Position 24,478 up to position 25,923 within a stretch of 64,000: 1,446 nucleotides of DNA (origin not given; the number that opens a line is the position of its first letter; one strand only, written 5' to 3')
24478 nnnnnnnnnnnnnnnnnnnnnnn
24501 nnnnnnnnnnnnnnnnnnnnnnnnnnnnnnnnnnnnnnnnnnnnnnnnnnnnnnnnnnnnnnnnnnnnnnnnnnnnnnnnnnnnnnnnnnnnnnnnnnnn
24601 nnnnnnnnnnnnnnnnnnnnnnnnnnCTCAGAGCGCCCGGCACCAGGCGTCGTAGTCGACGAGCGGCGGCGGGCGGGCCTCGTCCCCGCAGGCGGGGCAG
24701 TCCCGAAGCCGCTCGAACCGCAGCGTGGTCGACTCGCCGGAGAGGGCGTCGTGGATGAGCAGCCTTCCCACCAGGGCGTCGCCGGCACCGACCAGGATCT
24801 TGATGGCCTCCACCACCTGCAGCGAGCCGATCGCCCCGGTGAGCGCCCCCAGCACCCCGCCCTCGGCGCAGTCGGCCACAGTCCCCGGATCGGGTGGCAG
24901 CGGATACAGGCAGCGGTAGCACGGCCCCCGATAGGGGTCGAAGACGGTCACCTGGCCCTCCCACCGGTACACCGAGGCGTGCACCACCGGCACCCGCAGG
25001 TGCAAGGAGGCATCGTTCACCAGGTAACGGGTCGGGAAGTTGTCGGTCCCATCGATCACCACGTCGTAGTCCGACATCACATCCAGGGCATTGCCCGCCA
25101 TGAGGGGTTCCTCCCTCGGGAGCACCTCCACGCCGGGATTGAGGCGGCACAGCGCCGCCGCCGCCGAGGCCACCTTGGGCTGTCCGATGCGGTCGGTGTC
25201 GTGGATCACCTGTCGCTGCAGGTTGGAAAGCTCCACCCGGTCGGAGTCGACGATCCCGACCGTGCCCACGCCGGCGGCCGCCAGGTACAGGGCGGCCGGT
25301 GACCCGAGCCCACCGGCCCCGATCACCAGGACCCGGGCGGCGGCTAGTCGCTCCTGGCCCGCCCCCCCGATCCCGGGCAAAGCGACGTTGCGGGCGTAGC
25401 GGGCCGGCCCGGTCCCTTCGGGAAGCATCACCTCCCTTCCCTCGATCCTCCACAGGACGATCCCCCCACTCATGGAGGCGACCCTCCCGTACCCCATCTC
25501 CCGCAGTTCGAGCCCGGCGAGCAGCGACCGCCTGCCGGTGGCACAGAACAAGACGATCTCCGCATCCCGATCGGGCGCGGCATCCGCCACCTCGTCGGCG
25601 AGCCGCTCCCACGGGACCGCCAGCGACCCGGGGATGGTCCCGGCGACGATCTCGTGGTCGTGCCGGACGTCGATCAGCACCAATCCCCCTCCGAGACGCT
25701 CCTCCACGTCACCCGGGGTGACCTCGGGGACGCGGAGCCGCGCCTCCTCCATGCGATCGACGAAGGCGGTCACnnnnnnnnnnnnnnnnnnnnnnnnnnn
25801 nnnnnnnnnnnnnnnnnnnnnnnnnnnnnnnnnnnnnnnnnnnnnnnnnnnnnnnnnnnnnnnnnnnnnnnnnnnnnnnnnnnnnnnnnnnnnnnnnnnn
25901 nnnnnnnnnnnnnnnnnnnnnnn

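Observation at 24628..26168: MoeZ-like E1 enzyme with inverted domain order (rhodanese N-terminal, ThiF/MoeB C-terminal) coupled to a JAB/MPN protease, with no adjacent sulfur-carrier gene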

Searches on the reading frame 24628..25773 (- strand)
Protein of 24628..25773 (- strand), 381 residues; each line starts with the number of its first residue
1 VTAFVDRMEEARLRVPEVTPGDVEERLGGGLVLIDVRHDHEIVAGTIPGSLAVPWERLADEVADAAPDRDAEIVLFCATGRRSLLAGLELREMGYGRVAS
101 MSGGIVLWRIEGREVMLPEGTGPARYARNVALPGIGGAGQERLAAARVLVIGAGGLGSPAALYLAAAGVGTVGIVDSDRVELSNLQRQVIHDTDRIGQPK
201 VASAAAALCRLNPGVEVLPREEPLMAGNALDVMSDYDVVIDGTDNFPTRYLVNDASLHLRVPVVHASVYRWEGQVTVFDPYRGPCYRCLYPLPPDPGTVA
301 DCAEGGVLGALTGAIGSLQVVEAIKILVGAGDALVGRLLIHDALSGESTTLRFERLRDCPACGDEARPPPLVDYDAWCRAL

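Call 4: search_protein_families(library=pfam, proteins=[window:24628-25773:-], max_evalue=0.01)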
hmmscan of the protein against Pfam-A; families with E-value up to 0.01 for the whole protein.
window:24628-25773:- (381 aa): 4 families
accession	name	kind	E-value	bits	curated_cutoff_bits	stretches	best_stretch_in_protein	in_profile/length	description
PF00899.27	ThiF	-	2.5e-79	266.2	28.1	1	126-360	1-237/238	ThiF family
PF00581.25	Rhodanese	-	1.4e-13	51.6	22.2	1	19-109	1-100/102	Rhodanese-like domain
PF02558.23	ApbA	-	0.0032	17.5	22.2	1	148-240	1-71/150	Ketopantoate reductase PanE/ApbA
PF03721.20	UDPG_MGDP_dh_N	-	0.0072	16.4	27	0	147-191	2-45/187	UDP-glucose/GDP-mannose dehydrogenase family, NAD binding domain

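Call 5: search_protein_families(library=ncbifam, proteins=[window:24628-25773:-], max_evalue=0.001)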
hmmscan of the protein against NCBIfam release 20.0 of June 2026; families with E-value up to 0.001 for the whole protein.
window:24628-25773:- (381 aa): 28 families (the best 25 are shown)
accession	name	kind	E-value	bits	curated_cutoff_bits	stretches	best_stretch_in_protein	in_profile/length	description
NF006444.0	PRK08762.1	equivalog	4.7e-139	463.3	449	1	6-380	5-385/387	molybdopterin-synthase adenylyltransferase MoeB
NF005902.0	PRK07878.1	equivalog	9.1e-100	334.3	647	2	124-379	21-274/392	adenylyltransferase/sulfurtransferase MoeZ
NF005646.0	PRK07411.1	equivalog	1e-94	317.9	633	2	124-378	17-265/390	molybdopterin-synthase adenylyltransferase MoeB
NF047750.1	SAMPActivE1UbaA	equivalog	4.6e-90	301.6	450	1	124-366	11-252/270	SAMP-activating enzyme E1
NF004281.0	PRK05690.1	subfamily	2.1e-85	286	266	1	124-363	11-249/250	molybdopterin-synthase adenylyltransferase MoeB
TIGR02356.1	adenyl_thiF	equivalog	8.3e-73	244.1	275.25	1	125-327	1-203/203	thiazole biosynthesis adenylyltransferase ThiF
NF004111.0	PRK05600.1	equivalog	2.1e-70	237.7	437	1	122-352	18-251/371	ThiF family adenylyltransferase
TIGR02355.1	moeB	equivalog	8e-63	212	376.55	1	125-362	4-240/240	molybdopterin-synthase adenylyltransferase MoeB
NF006204.0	PRK08328.1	equivalog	3.3e-46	157.8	339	1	125-343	9-221/231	hypothetical protein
NF009123.0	PRK12475.1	subfamily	1.9e-45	155.6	510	1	125-371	4-252/338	MoeB/ThiF family adenylyltransferase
NF006395.0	PRK08644.1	equivalog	3.1e-25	89.1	159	1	140-267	25-153/215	sulfur carrier protein ThiS adenylyltransferase ThiF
NF006077.0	PRK08223.1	equivalog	9.5e-19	67.4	266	1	126-280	11-165/296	hypothetical protein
TIGR02354.1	thiF_fam2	equivalog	9.6e-18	64.8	152.2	1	141-256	17-131/200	thiamine biosynthesis protein ThiF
NF011424.0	PRK14851.1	subfamily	3.5e-14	51.7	1170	1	126-281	26-181/679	hypothetical protein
NF011696.0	PRK15116.1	equivalog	3.6e-14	53.1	304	1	140-264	25-150/268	tRNA cyclic N6-threonylcarbamoyladenosine(37) synthase TcdA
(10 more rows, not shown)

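Call 7: find_encoding_contigs(protein=window:24628-25773:-, flank=10000, max_places=6)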
Protein window:24628-25773:- (381 aa): 23 contigs read that carry it; 2 places shown.
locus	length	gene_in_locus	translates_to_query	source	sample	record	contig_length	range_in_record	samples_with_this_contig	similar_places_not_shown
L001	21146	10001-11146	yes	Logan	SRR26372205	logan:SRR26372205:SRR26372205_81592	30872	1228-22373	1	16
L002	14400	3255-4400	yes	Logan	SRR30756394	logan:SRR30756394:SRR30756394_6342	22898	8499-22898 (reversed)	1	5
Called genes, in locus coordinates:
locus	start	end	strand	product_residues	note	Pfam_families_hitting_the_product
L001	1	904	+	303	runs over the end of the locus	PF00561:Abhydrolase_1, PF12146:Hydrolase_4, PF12697:Abhydrolase_6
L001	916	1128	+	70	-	-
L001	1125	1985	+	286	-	PF01040:UbiA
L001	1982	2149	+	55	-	-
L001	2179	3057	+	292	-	PF01790:LGT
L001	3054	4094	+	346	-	PF01636:APH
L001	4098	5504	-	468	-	PF01471:PG_binding_1, PF09374:PG_binding_3 (faint), PF01471:PG_binding_1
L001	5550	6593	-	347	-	PF01210:NAD_Gly3P_dh_N, PF02558:ApbA (weak), PF03807:F420_oxidored (faint), PF07479:NAD_Gly3P_dh_C, PF20618:GPD_NAD_C_bact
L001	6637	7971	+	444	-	PF13638:PIN_4, PF13245:AAA_19 (faint), PF02562:PhoH, PF13604:AAA_30 (weak)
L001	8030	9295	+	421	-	-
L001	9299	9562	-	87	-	-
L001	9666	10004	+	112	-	PF14464:Prok-JAB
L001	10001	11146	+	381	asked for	PF00581:Rhodanese, PF00899:ThiF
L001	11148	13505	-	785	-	PF06739:SBBP (weak), PF04122:CW_binding_2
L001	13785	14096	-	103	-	PF02452:PemK_toxin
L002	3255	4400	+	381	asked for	PF00581:Rhodanese, PF00899:ThiF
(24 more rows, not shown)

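Call 8: find_related_loci(query=window:24628-25773:-, collection=genome_contigs, flank=10000)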
Query window:24628-25773:- (381 aa) in genome_contigs; peptide patterns used: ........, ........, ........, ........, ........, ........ (x = any residue, [..] = any of these).
600 stretches matched a pattern (row limit reached: there are more); 62 encode a relative of the query (tblastn E <= 1e-3); 62 distinct loci.
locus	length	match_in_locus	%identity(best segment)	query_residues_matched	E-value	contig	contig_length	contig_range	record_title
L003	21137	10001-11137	60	4-379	1e-135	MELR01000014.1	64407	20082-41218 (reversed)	MAG: Actinobacteria bacterium RBG_16_68_21 RBG_16_scaffold_3027, whole genome shotgun sequence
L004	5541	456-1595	59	3-379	5e-136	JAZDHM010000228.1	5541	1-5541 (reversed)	MAG: Actinomycetota bacterium isolate MEGAHIT-group-0.332 k141_14281704, whole genome shotgun sequence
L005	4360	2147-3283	58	3-379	4e-130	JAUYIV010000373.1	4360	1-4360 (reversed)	MAG: Actinomycetota bacterium isolate C24_metabat.bin.110 C24_k141_837473, whole genome shotgun sequence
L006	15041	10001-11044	60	32-378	3e-121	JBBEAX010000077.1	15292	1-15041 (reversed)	MAG: Acidimicrobiia bacterium isolate LejiaF_67_42 Lejia_F_5537_length_15292_cov_25, whole genome shotgun sequence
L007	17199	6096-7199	60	11-378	4e-89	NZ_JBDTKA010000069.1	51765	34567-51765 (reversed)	MAG: Lapillicoccus sp. isolate cluster2_bin.66 k127_1030145, whole genome shotgun sequence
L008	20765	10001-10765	60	124-378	6e-88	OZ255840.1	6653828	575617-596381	MAG: Lapillicoccus sp. isolate 06646fd7-2c63-4109-9482-7ad612948f2b genome assembly, chromosome: 1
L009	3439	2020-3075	59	16-365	1e-84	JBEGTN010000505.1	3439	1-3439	MAG: Verrucomicrobiota bacterium isolate providencecreek_2019_sw_WHONDRS-S19S_0007_B_bin.14 scaffold_2583288, whole geno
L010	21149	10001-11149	58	29-363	2e-82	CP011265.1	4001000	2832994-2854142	Verrucomicrobia bacterium IMCC26134, complete genome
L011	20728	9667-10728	56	5-363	1e-80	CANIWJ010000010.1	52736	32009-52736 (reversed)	MAG: Verrucomicrobia bacterium isolate RH-18aug17-13 genome assembly, contig: RH-18aug17-C1400, whole genome shotgun seq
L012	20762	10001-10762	54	125-378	2e-80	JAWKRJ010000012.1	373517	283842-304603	MAG: Polyangiaceae bacterium isolate BC1.186 BC1.186.fa-12, whole genome shotgun sequence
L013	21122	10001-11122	57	15-378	9e-80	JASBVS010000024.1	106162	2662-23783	MAG: Bacillota bacterium isolate Bu54 Bu54_contig24, whole genome shotgun sequence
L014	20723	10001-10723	55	125-364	5e-79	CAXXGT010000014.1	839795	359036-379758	MAG: Paracoccaceae bacterium isolate 10153035-b165-4c8b-ac50-65522573d5ce genome assembly, contig: contig_14, whole geno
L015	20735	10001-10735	53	125-368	4e-79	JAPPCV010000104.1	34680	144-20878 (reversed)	MAG: Boseongicola sp. isolate IRC3_bin_8 NODE_848_length_34680_cov_63.2033, whole genome shotgun sequence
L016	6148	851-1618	53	117-365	4e-79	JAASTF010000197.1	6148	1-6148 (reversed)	MAG: Rhodobacteraceae bacterium isolate KhS_metabat.39 KhS_C7296, whole genome shotgun sequence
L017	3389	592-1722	51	9-378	3e-79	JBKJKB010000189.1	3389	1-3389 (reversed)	MAG: Gemmatimonadaceae bacterium isolate ant_bin.225 k117_5785906, whole genome shotgun sequence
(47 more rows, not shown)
